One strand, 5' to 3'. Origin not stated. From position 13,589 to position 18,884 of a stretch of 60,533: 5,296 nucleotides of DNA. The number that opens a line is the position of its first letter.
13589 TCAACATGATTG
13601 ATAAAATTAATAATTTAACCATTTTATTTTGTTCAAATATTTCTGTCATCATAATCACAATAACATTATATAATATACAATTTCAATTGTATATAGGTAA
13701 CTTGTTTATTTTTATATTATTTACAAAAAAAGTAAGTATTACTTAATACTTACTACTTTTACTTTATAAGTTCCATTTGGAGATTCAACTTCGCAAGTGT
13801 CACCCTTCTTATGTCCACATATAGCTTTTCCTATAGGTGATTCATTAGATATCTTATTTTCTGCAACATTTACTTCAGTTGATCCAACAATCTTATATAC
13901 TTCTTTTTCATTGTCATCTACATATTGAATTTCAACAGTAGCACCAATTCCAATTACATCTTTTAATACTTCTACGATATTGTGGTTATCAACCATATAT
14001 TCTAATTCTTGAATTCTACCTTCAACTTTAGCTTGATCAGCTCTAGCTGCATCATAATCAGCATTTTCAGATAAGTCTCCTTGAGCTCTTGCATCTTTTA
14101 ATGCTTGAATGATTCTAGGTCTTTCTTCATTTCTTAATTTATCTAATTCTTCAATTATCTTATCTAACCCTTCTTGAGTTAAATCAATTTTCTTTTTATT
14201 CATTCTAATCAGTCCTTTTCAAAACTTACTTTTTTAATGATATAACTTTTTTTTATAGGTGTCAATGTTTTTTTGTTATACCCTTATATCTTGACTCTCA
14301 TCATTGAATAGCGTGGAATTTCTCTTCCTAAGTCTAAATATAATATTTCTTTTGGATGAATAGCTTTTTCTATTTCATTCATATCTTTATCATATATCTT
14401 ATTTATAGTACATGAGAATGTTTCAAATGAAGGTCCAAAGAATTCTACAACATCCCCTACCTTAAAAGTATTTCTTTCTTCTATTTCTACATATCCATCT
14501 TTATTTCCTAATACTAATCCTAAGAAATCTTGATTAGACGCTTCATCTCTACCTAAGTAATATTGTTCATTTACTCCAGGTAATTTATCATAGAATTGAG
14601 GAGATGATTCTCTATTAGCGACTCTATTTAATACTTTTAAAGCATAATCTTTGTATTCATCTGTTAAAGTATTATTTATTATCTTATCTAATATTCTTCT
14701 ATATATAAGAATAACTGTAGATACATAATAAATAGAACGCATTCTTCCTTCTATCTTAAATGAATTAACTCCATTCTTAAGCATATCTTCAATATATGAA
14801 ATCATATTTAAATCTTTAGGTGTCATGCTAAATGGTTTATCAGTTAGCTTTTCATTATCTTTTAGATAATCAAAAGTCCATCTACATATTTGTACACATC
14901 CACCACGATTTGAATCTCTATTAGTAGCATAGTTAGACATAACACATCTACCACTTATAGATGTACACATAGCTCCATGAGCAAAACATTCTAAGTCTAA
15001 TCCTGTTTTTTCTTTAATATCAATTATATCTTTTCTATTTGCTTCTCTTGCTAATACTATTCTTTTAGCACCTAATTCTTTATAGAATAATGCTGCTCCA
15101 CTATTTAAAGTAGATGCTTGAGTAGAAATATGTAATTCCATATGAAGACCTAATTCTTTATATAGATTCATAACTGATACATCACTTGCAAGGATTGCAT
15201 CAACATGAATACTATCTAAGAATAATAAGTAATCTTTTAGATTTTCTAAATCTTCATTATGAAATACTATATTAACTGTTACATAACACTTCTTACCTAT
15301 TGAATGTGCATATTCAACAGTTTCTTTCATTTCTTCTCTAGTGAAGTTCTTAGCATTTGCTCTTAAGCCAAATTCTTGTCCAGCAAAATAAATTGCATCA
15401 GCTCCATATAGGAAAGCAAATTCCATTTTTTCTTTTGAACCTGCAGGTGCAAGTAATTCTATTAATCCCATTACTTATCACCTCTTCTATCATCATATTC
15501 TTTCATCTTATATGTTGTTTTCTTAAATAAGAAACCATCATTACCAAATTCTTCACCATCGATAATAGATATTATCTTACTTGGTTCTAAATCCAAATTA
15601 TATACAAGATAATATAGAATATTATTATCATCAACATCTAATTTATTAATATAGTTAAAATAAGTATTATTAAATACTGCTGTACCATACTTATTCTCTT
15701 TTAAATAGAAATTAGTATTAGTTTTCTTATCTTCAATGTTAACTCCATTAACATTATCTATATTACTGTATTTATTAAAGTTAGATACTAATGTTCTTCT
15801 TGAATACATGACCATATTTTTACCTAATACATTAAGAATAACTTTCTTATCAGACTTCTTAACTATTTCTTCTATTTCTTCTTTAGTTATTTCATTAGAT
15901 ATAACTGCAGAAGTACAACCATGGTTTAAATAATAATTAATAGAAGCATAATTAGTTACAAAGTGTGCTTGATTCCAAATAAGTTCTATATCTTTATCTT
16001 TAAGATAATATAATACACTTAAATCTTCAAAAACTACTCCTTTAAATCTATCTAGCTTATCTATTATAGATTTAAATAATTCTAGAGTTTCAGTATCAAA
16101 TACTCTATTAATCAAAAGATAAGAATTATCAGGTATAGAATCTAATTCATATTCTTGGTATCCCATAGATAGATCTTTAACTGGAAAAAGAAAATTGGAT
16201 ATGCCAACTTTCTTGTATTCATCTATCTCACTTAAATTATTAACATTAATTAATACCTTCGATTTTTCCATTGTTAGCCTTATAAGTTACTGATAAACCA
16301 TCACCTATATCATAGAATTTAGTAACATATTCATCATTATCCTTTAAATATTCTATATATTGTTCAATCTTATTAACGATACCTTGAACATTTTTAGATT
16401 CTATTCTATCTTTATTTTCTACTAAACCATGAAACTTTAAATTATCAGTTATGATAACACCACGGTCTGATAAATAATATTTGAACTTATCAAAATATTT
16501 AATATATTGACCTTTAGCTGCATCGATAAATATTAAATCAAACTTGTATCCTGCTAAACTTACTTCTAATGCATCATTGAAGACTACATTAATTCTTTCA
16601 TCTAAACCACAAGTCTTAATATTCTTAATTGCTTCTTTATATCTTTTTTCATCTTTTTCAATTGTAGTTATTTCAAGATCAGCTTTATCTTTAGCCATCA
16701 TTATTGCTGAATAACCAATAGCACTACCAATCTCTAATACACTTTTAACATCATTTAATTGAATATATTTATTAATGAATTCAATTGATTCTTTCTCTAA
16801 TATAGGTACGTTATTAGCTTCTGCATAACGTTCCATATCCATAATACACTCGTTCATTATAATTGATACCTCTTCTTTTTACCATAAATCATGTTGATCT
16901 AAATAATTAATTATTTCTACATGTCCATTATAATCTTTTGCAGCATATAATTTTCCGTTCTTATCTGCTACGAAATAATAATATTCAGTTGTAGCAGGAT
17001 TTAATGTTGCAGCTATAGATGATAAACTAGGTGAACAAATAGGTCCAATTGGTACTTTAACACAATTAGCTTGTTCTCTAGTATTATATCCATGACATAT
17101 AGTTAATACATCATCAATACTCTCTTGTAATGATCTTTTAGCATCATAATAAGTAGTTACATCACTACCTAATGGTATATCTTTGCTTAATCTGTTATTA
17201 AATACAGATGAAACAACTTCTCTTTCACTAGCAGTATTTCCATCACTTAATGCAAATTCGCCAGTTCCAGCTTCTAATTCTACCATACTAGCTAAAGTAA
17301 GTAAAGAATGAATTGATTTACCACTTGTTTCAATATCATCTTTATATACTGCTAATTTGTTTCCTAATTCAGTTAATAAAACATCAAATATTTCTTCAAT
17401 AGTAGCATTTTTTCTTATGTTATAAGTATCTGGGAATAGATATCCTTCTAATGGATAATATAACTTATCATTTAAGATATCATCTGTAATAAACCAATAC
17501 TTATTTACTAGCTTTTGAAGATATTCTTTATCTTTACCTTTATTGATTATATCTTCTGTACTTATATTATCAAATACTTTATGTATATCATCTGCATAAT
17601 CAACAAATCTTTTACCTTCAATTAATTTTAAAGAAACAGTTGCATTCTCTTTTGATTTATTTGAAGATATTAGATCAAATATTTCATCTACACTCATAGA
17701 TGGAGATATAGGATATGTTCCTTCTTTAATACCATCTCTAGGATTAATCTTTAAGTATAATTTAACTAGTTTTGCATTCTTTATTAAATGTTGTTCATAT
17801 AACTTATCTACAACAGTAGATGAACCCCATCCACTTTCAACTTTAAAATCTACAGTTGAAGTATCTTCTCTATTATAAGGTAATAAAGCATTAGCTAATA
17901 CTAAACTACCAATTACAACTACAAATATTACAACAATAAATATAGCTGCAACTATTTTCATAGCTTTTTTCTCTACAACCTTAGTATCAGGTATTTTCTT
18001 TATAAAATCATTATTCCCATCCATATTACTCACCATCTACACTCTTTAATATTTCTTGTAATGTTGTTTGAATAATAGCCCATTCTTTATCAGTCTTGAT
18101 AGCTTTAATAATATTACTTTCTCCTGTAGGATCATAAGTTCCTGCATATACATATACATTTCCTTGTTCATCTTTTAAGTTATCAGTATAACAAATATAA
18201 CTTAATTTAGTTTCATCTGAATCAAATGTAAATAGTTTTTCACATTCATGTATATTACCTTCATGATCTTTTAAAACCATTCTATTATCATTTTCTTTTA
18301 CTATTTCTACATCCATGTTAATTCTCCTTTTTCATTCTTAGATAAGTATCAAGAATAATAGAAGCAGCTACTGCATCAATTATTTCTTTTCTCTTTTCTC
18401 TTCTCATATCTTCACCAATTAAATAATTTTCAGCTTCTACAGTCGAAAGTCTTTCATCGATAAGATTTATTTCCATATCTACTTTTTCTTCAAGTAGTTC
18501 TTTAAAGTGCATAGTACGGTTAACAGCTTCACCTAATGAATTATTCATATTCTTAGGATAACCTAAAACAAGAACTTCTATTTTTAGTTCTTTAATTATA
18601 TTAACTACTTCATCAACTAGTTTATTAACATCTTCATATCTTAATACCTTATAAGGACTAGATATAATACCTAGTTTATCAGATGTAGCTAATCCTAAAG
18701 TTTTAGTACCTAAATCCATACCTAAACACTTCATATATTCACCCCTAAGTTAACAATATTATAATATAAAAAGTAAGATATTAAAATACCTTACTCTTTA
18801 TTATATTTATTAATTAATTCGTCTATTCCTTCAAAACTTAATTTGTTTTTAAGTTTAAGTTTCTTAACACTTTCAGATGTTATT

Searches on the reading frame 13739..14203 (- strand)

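Call 56: search_protein_families(library=pfam, proteins=[window:13739-14203:-], max_evalue=0.00001)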
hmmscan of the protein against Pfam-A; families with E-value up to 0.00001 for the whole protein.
window:13739-14203:- (154 aa): 2 families
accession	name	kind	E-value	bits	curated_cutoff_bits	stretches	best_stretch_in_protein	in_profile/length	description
PF01272.25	GreA_GreB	-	8.9e-27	93.3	26.9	1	81-154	3-76/77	Transcription elongation factor, GreA/GreB, C-term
PF03449.20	GreA_GreB_N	-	1.7e-26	92.6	24.5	1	8-76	3-71/71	Transcription elongation factor, N-terminal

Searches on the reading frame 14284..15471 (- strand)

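Call 56: search_protein_families(library=pfam, proteins=[window:14284-15471:-], max_evalue=0.00001)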
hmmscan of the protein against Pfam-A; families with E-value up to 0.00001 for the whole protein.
window:14284-15471:- (395 aa): 2 families
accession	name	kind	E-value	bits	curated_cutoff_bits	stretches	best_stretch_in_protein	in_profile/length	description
PF01136.24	Peptidase_U32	-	2.4e-73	246.7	22.4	1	75-297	1-230/233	Peptidase family U32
PF16325.11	Peptidase_U32_C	-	7.1e-23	81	28.2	1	313-392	2-83/83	Peptidase family U32 C-terminal domain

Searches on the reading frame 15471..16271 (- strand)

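Call 56: search_protein_families(library=pfam, proteins=[window:15471-16271:-], max_evalue=0.00001)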
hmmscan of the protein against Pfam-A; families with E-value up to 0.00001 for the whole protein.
window:15471-16271:- (266 aa): 1 family
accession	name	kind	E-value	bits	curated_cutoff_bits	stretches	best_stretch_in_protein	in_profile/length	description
PF01136.24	Peptidase_U32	-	6e-16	58.9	22.4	1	67-211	5-161/233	Peptidase family U32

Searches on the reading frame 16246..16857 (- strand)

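Call 56: search_protein_families(library=pfam, proteins=[window:16246-16857:-], max_evalue=0.00001)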
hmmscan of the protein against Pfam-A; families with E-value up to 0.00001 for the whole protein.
window:16246-16857:- (203 aa): 5 families
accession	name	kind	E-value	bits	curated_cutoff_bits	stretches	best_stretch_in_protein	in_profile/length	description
PF01596.23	Methyltransf_3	-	1.3e-23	83.8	22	1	21-192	29-202/204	O-methyltransferase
PF13578.12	Methyltransf_24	-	1.2e-08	36.2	26.3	1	41-139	1-104/105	Methyltransferase domain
PF01135.25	PCMT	-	7.3e-08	32.9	20.3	1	28-115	65-152/210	Protein-L-isoaspartate(D-aspartate) O-methyltransferase (PCMT)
PF02390.23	Methyltransf_4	-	2e-06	27.8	24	0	39-99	4-63/173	Putative methyltransferase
PF02475.24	TRM5-TYW2_MTfase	-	4.1e-06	27.3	28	0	40-139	40-137/164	TRM5/TYW2 methyltransferase domain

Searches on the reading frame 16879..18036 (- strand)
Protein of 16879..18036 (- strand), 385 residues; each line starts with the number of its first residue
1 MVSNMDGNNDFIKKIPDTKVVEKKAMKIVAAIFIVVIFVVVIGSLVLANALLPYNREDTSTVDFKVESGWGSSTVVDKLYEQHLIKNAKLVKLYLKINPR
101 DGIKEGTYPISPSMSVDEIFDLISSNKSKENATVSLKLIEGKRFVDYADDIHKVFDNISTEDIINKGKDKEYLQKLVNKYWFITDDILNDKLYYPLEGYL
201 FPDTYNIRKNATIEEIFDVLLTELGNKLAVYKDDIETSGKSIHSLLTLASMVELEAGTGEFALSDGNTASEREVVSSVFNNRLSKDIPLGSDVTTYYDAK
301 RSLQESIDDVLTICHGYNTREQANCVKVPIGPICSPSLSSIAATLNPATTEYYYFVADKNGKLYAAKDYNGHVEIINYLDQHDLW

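Call 56: search_protein_families(library=pfam, proteins=[window:16879-18036:-], max_evalue=0.00001)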
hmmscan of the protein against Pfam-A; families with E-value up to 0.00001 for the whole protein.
window:16879-18036:- (385 aa): 1 family
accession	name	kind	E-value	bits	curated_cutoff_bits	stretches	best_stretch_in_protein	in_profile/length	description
PF02618.21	YceG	-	2.2e-56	191.8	32.4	1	64-374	1-271/275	YceG-like family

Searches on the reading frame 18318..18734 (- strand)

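Call 68: search_protein_families(library=pfam, proteins=[window:18318-18734:-], max_evalue=0.00001)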
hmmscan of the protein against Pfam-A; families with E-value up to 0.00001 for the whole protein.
window:18318-18734:- (138 aa): 1 family
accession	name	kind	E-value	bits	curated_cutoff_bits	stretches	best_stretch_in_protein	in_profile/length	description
PF03652.20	RuvX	-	1.2e-38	132.9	29.2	1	1-133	1-133/134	Holliday junction resolvase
